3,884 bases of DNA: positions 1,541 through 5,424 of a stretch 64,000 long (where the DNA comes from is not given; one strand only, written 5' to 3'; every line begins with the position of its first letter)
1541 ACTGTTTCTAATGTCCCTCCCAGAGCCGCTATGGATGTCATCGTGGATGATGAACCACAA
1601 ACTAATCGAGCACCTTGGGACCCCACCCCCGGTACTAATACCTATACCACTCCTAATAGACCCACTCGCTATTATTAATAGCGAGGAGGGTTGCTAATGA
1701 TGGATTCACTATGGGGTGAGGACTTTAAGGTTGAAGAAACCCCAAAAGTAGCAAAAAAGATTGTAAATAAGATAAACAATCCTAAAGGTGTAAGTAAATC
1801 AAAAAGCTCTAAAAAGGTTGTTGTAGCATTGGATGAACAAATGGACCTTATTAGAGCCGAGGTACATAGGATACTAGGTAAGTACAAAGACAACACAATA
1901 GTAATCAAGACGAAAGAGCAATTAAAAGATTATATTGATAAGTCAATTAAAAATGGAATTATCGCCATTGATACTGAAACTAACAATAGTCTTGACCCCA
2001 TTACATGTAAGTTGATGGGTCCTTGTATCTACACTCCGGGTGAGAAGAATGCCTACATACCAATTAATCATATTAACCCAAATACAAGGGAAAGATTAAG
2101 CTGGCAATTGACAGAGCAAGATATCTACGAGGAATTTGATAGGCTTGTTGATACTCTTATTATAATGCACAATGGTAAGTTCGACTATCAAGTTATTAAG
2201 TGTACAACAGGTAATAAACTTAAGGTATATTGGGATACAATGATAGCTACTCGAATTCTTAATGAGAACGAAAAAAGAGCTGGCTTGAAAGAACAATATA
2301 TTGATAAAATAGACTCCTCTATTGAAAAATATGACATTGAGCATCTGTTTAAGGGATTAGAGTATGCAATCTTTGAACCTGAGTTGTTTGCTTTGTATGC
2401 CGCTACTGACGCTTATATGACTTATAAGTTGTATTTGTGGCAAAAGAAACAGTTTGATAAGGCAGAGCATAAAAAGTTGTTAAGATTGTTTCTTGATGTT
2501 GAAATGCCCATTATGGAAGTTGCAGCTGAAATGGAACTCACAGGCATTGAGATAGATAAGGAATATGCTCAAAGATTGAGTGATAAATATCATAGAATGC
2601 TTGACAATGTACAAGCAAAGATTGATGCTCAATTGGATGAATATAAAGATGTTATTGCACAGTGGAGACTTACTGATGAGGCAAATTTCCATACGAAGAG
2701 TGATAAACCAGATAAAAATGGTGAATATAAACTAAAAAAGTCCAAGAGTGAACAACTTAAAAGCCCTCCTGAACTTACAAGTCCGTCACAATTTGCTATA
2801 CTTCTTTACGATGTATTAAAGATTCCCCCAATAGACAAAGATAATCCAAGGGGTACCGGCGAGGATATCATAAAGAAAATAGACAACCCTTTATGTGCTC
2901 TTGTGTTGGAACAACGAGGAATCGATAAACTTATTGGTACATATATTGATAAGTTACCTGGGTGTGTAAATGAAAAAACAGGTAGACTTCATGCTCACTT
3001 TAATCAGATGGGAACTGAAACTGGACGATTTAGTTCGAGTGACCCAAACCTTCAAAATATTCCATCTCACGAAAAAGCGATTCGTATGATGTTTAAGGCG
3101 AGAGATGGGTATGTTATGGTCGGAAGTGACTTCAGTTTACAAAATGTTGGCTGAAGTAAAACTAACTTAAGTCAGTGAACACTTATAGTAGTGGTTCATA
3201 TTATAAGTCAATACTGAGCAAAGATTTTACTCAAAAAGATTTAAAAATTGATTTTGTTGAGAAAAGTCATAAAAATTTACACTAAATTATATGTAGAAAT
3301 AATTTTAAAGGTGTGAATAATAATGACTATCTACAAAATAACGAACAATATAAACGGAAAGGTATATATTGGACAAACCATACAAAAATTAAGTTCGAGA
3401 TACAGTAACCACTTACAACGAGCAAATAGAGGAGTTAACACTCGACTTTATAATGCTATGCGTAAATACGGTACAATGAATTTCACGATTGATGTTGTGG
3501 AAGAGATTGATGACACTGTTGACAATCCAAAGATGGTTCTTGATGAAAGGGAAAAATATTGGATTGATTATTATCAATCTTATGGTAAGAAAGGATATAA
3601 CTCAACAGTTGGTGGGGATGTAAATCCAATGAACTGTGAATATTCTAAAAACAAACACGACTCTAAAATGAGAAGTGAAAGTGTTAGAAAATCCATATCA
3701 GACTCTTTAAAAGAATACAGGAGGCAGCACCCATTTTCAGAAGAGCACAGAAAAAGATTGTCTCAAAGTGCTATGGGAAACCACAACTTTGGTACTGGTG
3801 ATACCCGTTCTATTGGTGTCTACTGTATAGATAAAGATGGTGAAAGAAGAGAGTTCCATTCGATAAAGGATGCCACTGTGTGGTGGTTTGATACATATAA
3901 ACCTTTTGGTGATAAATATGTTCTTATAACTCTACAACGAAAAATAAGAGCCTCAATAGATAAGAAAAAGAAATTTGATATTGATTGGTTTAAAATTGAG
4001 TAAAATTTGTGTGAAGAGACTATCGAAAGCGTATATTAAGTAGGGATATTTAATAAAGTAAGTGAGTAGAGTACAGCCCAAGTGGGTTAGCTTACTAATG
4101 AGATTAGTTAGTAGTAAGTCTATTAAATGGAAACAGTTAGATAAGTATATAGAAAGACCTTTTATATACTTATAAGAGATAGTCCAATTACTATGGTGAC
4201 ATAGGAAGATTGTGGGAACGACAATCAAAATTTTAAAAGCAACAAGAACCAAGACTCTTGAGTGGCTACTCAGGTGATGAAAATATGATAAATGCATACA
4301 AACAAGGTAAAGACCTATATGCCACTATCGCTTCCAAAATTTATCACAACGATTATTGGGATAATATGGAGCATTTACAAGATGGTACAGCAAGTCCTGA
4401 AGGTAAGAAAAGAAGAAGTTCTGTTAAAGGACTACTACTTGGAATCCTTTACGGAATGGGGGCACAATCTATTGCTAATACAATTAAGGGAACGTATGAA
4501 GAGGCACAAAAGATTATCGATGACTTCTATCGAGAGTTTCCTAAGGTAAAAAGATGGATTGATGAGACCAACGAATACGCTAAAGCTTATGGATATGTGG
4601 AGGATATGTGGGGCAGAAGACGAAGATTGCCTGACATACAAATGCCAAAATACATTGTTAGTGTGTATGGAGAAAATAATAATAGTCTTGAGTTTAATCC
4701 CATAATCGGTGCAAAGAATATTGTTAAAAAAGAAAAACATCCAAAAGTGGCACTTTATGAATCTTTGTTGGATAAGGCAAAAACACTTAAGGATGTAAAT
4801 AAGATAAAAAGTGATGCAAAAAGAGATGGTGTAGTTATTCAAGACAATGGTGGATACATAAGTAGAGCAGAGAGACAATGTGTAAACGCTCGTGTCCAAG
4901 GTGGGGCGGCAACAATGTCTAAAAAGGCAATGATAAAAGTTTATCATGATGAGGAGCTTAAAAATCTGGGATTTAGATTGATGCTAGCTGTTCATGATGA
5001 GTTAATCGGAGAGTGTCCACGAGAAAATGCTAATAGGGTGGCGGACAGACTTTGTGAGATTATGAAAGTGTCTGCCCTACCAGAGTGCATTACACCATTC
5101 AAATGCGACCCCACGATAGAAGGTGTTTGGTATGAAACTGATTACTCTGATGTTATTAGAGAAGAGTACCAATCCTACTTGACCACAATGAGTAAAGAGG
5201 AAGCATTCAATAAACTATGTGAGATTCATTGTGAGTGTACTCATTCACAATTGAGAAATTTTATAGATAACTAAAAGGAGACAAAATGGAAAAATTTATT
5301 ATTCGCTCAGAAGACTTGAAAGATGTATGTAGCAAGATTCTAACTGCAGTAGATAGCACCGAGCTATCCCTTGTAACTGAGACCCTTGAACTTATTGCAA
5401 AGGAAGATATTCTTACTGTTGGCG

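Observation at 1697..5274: DNA polymerase I gene split at motif A by a roughly 1.1-kb intervening sequence encoding a GIY-YIG endonuclease (putative group I intron)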

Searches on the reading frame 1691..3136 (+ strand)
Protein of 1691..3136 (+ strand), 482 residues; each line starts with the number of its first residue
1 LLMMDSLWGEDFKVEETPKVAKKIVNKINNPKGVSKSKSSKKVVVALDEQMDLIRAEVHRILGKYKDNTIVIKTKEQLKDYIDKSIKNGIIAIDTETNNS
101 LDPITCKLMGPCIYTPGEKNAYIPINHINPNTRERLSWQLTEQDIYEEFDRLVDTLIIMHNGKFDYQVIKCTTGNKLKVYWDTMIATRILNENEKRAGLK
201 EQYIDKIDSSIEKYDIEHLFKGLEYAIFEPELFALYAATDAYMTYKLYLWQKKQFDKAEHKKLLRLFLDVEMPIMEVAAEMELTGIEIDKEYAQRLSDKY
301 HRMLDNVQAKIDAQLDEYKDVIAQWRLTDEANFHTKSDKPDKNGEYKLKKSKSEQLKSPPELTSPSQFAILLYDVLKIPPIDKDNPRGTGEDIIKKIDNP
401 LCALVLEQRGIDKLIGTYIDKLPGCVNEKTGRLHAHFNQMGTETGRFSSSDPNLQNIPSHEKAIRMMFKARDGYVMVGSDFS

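Call 8: search_protein_families(library=pfam, proteins=[window:1691-3136:+], max_evalue=0.01)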
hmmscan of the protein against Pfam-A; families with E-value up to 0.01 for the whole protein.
window:1691-3136:+ (482 aa): 2 families
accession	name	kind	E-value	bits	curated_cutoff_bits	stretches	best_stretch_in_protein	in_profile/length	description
PF00476.26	DNA_pol_A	-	6.2e-31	108.1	34.3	1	349-482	19-160/381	DNA polymerase family A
PF01612.26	DNA_pol_A_exo1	-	1.8e-15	57.6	23.6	1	71-248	3-165/173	3'-5' exonuclease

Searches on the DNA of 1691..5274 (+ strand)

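Call 5: search_dna_similar(query=window:1691-5274:+, collection=phages, mode=near, max_rows=30)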
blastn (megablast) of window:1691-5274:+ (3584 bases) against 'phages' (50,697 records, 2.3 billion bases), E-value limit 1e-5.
No match.
